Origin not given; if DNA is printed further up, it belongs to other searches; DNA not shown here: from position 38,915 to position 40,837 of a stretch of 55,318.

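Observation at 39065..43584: HsbR/HsbA/HsbD-like triad (kinase-phosphatase, STAS, GGDEF) with no sigma factor: partner switching probably wired to c-di-GMP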

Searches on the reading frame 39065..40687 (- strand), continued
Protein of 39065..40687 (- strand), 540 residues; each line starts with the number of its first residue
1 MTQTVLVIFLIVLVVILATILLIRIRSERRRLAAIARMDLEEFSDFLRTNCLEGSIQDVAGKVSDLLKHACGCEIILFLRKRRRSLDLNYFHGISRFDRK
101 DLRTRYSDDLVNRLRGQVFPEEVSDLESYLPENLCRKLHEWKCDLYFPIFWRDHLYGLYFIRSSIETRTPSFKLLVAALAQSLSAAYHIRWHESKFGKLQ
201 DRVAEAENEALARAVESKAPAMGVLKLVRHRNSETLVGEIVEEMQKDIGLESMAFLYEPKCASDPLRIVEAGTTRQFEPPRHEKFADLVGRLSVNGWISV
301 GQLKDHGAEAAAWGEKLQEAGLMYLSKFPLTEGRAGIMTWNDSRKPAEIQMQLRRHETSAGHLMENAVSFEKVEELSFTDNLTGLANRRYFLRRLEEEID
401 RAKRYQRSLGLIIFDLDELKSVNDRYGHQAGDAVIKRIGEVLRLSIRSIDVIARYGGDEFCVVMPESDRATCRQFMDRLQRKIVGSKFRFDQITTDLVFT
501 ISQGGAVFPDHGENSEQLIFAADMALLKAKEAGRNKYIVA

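Call 36: predict_structure(alignment_id=A3)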
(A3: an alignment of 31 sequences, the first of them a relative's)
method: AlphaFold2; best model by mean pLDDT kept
length: 540 residues; sequences in the alignment: 31
mean_pLDDT: 80.1   pTM: 0.51
mean pLDDT of the five models: 80.1, 77.5, 74.7, 73.0, 70.8
residues with pLDDT >= 90: 108; 70-90: 324; 50-70: 86; < 50: 22
segments of 3 or more residues with pLDDT < 50: 31-38, 213-226
pLDDT, mean of each block of 10 residues (from residue 1): 85 92 71 46 53 59 71 85 86 84 87 80 88 90 88 81 78 71 67 67 70 46 49 81 88 90 85 84 87 82 85 90 91 88 90 86 81 69 80 88 91 89 74 82 69 83 89 89 78 75 92 91 92 87
secondary structure, 60 per line:
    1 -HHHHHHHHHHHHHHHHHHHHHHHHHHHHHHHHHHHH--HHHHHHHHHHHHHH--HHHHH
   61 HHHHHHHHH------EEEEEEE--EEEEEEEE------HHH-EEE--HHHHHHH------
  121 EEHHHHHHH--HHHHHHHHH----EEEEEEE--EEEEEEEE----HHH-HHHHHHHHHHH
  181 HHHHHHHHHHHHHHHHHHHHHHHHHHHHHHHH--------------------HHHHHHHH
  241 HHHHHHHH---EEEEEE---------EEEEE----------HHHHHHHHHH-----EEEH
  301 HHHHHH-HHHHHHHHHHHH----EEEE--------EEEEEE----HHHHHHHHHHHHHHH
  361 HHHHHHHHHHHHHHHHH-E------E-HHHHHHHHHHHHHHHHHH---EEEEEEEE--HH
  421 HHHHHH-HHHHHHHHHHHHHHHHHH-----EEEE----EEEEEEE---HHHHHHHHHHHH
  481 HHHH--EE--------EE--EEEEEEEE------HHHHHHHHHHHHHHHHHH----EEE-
elements in order: H2-37 H40-53 H56-69 E76-82 E85-92 E103-105 H108-114 H123-129 H132-140 E145-151 E154-161 H170-212 H233-248 E252-257 E267-271 H282-291 E297-299 H300-306 H308-319 E324-327 E336-341 H346-377 H388-405 E409-416 H419-426 H428-445 E451-454 E459-465 H469-484 E501-508 H515-532 E537-539

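Call 43: fold_search(model_id=the predicted structure, library=pdb)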
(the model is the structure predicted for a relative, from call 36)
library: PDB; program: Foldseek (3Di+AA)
matches with E <= 10: 993; with E <= 0.001: 208
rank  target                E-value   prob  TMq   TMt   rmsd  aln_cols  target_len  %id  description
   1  6et7_A                4.5e-23  1.00  0.29  0.24  40.3       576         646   18  Activated heterodimer of the bacteriophytochrome regulated diguanylyl cyclase variant - S505V A526V - from Idiomarina  (released 2018-06-13)
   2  5llx_B                1.2e-21  1.00  0.29  0.24  40.3       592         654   17  Bacteriophytochrome activated diguanylyl cyclase from Idiomarina species A28L with GTP bound (released 2017-03-15)
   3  5llx_A                2.2e-21  1.00  0.29  0.23  40.4       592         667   17  Bacteriophytochrome activated diguanylyl cyclase from Idiomarina species A28L with GTP bound (released 2017-03-15)
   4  5llw_B                3.3e-21  1.00  0.28  0.23  40.1       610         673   17  Bacteriophytochrome activated diguanylyl cyclase from Idiomarina species A28L (released 2017-03-15)
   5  5llw_A                6.0e-21  1.00  0.29  0.23  40.6       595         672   16  Bacteriophytochrome activated diguanylyl cyclase from Idiomarina species A28L (released 2017-03-15)
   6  6et7_B                9.9e-20  1.00  0.29  0.25  40.6       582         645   17  Activated heterodimer of the bacteriophytochrome regulated diguanylyl cyclase variant - S505V A526V - from Idiomarina  (released 2018-06-13)
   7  3ign                  4.5e-15  1.00  0.29  0.93   1.5       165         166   42  Crystal Structure of the GGDEF domain from Marinobacter aquaeolei diguanylate cyclase complexed with c-di-GMP - Northeas (released 2009-08-11)
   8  4urs_A                5.7e-15  1.00  0.29  0.92   1.5       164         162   35  Crystal Structure of GGDEF domain from T.maritima (released 2014-10-08)
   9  4zmu_B                2.1e-14  1.00  0.29  0.45  18.4       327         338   20  Dcsbis, a diguanylate cyclase from Pseudomonas aeruginosa (released 2016-05-04)
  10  4urg_B                2.9e-14  1.00  0.28  0.93   1.6       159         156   36  Crystal Structure of GGDEF domain from T.maritima (active-like dimer) (released 2014-10-08)
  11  3i5a                  3.9e-14  1.00  0.28  0.47   8.5       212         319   31  Crystal structure of full-length WpsR from Pseudomonas syringae (released 2009-08-18)
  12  9g85_C                4.9e-14  1.00  0.32  0.39   3.2       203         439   30  Structure of Response regulator PleD in complex with c-diGMP and ppGpp (released 2025-08-06)
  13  6ttr_B                5.2e-14  1.00  0.34  0.91   2.0       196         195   28  Crystal Structure of the coiled coil and GGDEF domain of DgcB from Caulobacter crescentus in complex with c-di-GMP (released 2021-01-13)
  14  9g86_A                6.2e-14  1.00  0.31  0.37   4.0       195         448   32  Structure of Response regulator PleD in complex with c-diGMP and pppGpp (released 2025-08-06)
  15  7e6g_A                7.4e-14  1.00  0.32  0.64   2.9       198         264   34  Crystal structure of diguanylate cyclase SiaD in complex with its activator SiaC from Pseudomonas aeruginosa (released 2021-09-22)
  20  7e6g_B                1.2e-13  1.00  0.30  0.60   4.2       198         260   33  Crystal structure of diguanylate cyclase SiaD in complex with its activator SiaC from Pseudomonas aeruginosa (released 2021-09-22)
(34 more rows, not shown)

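Call 46: find_related_loci(query=A3, collection=metagenome_contigs, flank=7000)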
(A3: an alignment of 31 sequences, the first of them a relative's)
Query A3 (540 aa) in metagenome_contigs; peptide patterns used: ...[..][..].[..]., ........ (x = any residue, [..] = any of these).
600 stretches matched a pattern (row limit reached: there are more); 589 encode a relative of the query (tblastn E <= 1e-3); the best 80 are kept; 80 distinct loci.
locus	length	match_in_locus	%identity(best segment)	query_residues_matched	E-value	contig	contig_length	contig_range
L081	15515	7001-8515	51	35-540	8e-176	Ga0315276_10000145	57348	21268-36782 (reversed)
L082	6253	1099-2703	46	3-539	1e-160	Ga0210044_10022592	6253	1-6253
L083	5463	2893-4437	48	24-539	4e-161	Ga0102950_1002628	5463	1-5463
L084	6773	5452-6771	47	23-464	2e-131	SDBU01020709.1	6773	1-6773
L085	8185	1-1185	48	144-539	7e-127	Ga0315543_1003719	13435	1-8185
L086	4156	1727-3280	38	18-535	4e-106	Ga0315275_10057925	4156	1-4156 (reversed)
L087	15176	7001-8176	43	144-539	1e-96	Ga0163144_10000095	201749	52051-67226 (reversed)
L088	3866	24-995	46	224-539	2e-94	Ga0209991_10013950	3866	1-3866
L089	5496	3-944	45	230-535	8e-88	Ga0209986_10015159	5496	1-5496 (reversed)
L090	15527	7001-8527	35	30-535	4e-100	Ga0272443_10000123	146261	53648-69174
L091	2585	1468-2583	39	3-376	5e-88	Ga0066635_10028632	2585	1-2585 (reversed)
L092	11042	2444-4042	32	1-535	2e-85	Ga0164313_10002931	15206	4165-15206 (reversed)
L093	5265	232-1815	33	1-535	2e-83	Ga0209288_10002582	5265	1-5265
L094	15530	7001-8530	57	24-537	0e+0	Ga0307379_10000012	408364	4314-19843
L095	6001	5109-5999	40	3-300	6e-70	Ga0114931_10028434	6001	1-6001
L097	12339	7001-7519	53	364-536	2e-58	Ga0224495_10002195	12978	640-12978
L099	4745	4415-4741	56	364-472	1e-39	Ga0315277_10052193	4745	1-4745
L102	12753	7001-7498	42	364-530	6e-36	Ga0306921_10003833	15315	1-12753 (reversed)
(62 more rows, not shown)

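Call 90: search_protein_families(library=pfam, proteins=[L102:5510-8101:+, L102:4906-5319:-, L102:3364-4866:-, L097:5717-7573:+, L097:4761-5708:+], max_evalue=0.0001)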
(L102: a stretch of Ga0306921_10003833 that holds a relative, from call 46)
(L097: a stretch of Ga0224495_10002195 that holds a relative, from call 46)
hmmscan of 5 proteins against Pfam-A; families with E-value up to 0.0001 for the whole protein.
L102:5510-8101:+ (863 aa): 6 families
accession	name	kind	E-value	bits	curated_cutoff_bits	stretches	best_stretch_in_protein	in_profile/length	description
PF00990.26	GGDEF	-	9.4e-45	152.7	23.8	1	512-666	2-158/161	Diguanylate cyclase, GGDEF domain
PF13487.12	HD_5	-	6.1e-37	127.4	27.2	1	692-854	7-170/170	HD domain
PF13185.12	GAF_2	-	1.1e-33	116.8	28.6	2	193-331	2-136/136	GAF domain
PF01590.32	GAF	-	1.6e-28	100.3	22.4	2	194-330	1-133/133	GAF domain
PF13492.12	GAF_3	-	7e-18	65.7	27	1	195-332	2-129/129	GAF domain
PF01966.28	HD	-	3.7e-11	43.8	22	1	707-823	7-116/116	HD domain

L102:4906-5319:- (137 aa): 2 families
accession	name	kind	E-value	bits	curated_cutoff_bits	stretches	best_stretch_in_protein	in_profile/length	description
PF01740.26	STAS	-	1.5e-10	41.3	22.6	1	27-123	9-106/106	STAS domain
PF13466.11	STAS_2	-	5.8e-08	33.2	29.2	1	35-107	5-76/80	STAS domain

L102:3364-4866:- (500 aa): 0 families

L097:5717-7573:+ (618 aa): 2 families
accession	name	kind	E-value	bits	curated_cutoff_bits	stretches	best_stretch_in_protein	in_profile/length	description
PF00990.26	GGDEF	-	1.1e-46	159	23.8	1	443-601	2-161/161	Diguanylate cyclase, GGDEF domain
PF22335.1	Cas10-Cmr2_palm2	-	7.7e-05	23.3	27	0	509-601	45-131/133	Cas10/Cmr2, second palm domain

L097:4761-5708:+ (315 aa): 4 families
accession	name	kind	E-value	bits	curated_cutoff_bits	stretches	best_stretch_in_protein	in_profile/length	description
PF00515.34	TPR_1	-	1.5e-07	31.4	27.8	0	97-129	1-33/34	Tetratricopeptide repeat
PF07719.23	TPR_2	-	9.9e-07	28.9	27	0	97-129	1-33/34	Tetratricopeptide repeat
PF14559.12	TPR_19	-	1.1e-05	26.1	25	0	75-124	3-52/68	Tetratricopeptide repeat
PF13181.12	TPR_8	-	8.2e-05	22.9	25.7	0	98-129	2-33/34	Tetratricopeptide repeat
